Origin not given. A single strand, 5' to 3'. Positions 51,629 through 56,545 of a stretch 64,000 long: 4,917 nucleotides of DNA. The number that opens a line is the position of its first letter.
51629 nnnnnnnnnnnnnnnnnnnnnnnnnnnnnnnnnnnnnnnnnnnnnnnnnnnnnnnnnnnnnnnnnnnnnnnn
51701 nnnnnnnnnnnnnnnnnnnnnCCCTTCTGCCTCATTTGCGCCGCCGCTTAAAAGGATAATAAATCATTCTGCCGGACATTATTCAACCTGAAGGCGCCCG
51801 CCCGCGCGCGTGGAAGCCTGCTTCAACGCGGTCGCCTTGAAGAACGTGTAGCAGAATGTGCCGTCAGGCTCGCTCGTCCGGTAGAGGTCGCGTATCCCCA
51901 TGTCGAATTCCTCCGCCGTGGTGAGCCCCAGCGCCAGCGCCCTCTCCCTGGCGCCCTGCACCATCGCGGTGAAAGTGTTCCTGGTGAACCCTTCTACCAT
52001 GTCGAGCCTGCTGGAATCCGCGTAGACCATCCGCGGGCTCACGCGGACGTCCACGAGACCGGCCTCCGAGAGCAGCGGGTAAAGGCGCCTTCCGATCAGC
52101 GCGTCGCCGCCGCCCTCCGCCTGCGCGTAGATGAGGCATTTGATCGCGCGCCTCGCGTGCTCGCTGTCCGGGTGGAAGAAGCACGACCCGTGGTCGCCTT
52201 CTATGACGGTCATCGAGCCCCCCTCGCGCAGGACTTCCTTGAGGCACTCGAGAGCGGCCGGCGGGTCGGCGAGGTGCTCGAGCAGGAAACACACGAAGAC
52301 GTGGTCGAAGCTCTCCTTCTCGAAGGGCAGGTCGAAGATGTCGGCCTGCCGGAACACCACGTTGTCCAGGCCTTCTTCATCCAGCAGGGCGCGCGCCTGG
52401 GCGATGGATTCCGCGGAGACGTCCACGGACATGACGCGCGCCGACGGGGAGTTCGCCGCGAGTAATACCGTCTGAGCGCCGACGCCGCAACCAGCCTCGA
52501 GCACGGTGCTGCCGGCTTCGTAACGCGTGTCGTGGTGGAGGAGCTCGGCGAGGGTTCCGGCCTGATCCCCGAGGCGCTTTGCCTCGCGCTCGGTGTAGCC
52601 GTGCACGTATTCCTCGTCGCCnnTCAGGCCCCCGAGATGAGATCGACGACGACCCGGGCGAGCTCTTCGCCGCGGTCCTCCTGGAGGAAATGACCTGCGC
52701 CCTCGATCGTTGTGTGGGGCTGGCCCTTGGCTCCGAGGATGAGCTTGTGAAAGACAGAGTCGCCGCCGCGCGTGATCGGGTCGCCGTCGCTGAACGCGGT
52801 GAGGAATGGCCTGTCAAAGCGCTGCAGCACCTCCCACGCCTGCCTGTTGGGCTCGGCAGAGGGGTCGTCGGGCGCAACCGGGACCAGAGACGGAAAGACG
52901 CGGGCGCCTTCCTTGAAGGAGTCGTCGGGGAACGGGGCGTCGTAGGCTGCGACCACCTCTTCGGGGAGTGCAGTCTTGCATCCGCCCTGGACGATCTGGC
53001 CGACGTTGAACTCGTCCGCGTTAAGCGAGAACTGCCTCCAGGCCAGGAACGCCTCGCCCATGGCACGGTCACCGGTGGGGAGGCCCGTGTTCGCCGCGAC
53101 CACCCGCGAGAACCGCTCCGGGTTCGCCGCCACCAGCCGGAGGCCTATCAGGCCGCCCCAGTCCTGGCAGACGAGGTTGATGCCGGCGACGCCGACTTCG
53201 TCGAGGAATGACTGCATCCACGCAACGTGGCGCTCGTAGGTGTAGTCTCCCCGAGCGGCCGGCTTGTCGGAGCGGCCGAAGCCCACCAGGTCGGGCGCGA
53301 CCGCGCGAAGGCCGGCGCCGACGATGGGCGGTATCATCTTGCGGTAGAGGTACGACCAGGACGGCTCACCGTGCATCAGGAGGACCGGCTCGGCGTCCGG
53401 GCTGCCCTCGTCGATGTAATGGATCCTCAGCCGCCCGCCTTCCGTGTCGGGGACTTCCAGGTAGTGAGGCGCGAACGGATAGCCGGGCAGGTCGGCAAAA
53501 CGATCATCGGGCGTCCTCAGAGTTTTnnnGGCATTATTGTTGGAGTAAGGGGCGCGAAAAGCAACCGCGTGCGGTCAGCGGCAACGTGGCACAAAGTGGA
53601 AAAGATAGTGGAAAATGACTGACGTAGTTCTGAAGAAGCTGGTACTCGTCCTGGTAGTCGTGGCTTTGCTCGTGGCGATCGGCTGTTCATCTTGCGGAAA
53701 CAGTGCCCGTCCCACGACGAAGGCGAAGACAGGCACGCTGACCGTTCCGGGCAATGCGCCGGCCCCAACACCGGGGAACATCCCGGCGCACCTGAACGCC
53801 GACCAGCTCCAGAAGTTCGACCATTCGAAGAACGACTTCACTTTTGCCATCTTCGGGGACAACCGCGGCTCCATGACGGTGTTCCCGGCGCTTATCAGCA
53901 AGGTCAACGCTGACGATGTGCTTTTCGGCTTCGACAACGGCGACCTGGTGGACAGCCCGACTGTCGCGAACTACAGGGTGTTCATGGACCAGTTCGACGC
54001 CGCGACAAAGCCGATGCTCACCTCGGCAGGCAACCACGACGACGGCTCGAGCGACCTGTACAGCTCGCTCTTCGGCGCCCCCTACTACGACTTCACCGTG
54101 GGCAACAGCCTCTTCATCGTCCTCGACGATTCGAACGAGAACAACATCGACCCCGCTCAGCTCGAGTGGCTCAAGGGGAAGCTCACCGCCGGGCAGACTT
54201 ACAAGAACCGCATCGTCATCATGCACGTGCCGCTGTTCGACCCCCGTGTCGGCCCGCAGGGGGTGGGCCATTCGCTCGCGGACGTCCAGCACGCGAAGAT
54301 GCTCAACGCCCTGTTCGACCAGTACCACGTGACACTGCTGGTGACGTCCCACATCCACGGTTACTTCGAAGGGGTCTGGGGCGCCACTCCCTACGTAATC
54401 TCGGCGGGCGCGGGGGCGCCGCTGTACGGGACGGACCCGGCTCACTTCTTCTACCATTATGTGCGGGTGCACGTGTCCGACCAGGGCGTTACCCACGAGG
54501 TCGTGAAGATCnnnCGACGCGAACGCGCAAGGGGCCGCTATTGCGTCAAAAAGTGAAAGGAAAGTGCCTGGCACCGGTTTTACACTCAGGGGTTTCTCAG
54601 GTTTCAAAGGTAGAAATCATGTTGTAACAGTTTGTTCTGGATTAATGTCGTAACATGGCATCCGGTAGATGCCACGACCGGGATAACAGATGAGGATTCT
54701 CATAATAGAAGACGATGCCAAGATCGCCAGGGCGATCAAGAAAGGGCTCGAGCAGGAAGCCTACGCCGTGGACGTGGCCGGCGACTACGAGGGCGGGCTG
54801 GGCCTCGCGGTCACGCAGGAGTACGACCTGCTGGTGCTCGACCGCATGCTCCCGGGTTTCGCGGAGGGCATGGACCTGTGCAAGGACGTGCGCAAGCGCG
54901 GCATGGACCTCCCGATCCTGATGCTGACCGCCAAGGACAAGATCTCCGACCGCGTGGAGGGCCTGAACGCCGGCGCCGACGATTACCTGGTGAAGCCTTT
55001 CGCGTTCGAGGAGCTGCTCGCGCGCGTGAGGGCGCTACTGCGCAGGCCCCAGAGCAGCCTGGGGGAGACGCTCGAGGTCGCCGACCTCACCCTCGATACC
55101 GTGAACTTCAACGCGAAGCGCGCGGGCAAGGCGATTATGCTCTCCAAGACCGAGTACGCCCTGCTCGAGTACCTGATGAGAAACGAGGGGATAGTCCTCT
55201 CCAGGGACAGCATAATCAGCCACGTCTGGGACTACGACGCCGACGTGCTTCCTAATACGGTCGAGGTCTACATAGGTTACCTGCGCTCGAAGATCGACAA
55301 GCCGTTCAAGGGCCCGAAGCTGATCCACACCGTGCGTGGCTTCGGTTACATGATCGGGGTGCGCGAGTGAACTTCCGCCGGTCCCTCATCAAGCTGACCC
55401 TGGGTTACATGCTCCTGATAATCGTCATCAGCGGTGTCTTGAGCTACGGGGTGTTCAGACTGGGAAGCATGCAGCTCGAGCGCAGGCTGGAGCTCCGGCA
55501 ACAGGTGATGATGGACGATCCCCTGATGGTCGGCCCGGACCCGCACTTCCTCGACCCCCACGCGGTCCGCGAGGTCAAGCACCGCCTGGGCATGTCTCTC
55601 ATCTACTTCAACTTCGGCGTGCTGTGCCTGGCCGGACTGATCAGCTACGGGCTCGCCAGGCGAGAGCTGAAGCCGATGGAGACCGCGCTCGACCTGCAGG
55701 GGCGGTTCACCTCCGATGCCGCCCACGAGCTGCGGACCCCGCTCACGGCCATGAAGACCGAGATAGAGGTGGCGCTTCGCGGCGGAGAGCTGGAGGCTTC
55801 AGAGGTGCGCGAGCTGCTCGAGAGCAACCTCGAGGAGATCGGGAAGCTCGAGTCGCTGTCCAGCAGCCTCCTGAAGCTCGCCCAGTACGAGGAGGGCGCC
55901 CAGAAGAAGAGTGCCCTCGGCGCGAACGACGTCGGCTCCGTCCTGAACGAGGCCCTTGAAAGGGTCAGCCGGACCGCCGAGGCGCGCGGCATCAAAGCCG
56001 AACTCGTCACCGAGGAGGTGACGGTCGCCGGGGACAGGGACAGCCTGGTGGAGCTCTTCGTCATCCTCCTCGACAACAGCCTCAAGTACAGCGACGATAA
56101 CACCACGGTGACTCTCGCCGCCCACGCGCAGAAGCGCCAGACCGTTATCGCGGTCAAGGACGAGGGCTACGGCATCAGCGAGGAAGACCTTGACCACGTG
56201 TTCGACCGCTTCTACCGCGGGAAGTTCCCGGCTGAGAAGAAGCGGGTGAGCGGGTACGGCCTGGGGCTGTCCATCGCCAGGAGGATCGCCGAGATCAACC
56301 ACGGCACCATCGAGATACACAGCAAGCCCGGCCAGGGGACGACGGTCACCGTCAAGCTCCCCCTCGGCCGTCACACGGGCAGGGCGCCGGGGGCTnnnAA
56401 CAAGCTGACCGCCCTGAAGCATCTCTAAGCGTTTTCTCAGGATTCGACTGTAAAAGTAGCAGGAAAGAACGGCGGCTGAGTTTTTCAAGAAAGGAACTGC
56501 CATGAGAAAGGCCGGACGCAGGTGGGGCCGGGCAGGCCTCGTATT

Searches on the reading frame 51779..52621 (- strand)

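Call 27: search_protein_families(library=pfam, proteins=[window:51779-52621:-], max_evalue=0.0001)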
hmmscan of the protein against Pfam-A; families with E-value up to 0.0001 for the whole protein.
window:51779-52621:- (280 aa): 12 families
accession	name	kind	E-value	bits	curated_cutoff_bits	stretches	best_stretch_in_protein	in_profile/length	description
PF13847.12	Methyltransf_31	-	6.4e-24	84.7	27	1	36-186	3-143/145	Methyltransferase domain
PF13649.12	Methyltransf_25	-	3.8e-23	82.4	27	1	40-135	1-97/97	Methyltransferase domain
PF08241.18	Methyltransf_11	-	4.5e-23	82.2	21.2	1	41-137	1-93/95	Methyltransferase domain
PF08242.18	Methyltransf_12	-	5.1e-18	66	30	1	41-135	1-96/98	Methyltransferase domain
PF13489.12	Methyltransf_23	-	2.5e-14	53.8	27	1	34-190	20-160/164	Methyltransferase domain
PF01209.24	Ubie_methyltran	-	6.1e-14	52.4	20.1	1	35-147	46-159/233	ubiE/COQ5 methyltransferase family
PF05175.20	MTS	-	3.6e-08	33.7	23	1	29-109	28-103/170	Methyltransferase small domain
PF02390.23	Methyltransf_4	-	3.6e-08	33.5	24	1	38-112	3-80/173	Putative methyltransferase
PF02353.26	CMAS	-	7.4e-08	32.5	27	1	26-139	52-164/273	Mycolic acid cyclopropane synthetase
PF08003.17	Methyltransf_9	-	1.6e-06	27.8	23.8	1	37-153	116-234/315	Protein of unknown function (DUF1698)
PF01135.25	PCMT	-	6.2e-06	26.6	20.3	1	27-112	68-150/210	Protein-L-isoaspartate(D-aspartate) O-methyltransferase (PCMT)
PF05401.17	NodS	-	5.1e-05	23.6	24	1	26-134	33-139/201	Nodulation protein S (NodS)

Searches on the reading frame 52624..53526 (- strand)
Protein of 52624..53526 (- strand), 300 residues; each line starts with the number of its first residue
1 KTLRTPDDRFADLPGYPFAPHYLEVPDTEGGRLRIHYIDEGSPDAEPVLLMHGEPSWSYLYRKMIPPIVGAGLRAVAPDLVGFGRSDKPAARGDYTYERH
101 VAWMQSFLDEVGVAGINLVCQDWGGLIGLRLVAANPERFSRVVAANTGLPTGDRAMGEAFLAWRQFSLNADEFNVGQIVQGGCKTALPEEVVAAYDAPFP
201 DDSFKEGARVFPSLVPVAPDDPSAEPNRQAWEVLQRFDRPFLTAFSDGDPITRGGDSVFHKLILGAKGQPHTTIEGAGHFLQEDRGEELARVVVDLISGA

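Call 27: search_protein_families(library=pfam, proteins=[window:52624-53526:-], max_evalue=0.0001)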
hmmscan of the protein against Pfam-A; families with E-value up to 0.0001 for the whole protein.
window:52624-53526:- (300 aa): 3 families
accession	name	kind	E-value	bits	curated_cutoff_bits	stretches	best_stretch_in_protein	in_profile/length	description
PF00561.26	Abhydrolase_1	-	1.1e-23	84.6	25.8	1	47-283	2-242/245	alpha/beta hydrolase fold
PF12697.13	Abhydrolase_6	-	3.1e-14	54.6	26.3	1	48-291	1-216/217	Alpha/beta hydrolase family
PF12146.15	Hydrolase_4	-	7.8e-06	25.8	27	1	48-150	7-112/239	Serine aminopeptidase, S33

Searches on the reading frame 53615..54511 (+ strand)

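Call 27: search_protein_families(library=pfam, proteins=[window:53615-54511:+], max_evalue=0.0001)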
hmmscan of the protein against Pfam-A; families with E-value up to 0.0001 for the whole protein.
window:53615-54511:+ (299 aa): 1 family
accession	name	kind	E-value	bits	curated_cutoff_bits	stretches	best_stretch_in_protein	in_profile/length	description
PF00149.33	Metallophos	-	6.4e-08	33.7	21.5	1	76-250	2-191/191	Calcineurin-like phosphoesterase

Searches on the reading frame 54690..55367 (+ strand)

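Call 27: search_protein_families(library=pfam, proteins=[window:54690-55367:+], max_evalue=0.0001)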
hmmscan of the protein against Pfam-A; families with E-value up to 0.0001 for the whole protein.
window:54690-55367:+ (226 aa): 2 families
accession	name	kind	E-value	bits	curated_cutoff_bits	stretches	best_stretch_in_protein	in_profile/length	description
PF00072.30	Response_reg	-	4.3e-28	98.1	30.2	1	3-114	1-111/111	Response regulator receiver domain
PF00486.34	Trans_reg_C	-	1.3e-26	92.9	26.2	1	146-221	1-76/77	Transcriptional regulatory protein, C terminal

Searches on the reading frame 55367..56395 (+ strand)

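Call 27: search_protein_families(library=pfam, proteins=[window:55367-56395:+], max_evalue=0.0001)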
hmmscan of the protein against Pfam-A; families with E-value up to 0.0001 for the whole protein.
window:55367-56395:+ (343 aa): 3 families
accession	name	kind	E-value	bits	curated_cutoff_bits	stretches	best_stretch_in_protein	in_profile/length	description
PF02518.31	HATPase_c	-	1.6e-26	93.4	26.4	1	222-334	1-110/111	Histidine kinase-, DNA gyrase B-, and HSP90-like ATPase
PF00512.31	HisKA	-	1.2e-12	48.2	26.9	1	111-177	2-66/66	His Kinase A (phospho-acceptor) domain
PF13589.12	HATPase_c_3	-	2.1e-07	31.5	25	1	234-305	10-81/137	Histidine kinase-, DNA gyrase B-, and HSP90-like ATPase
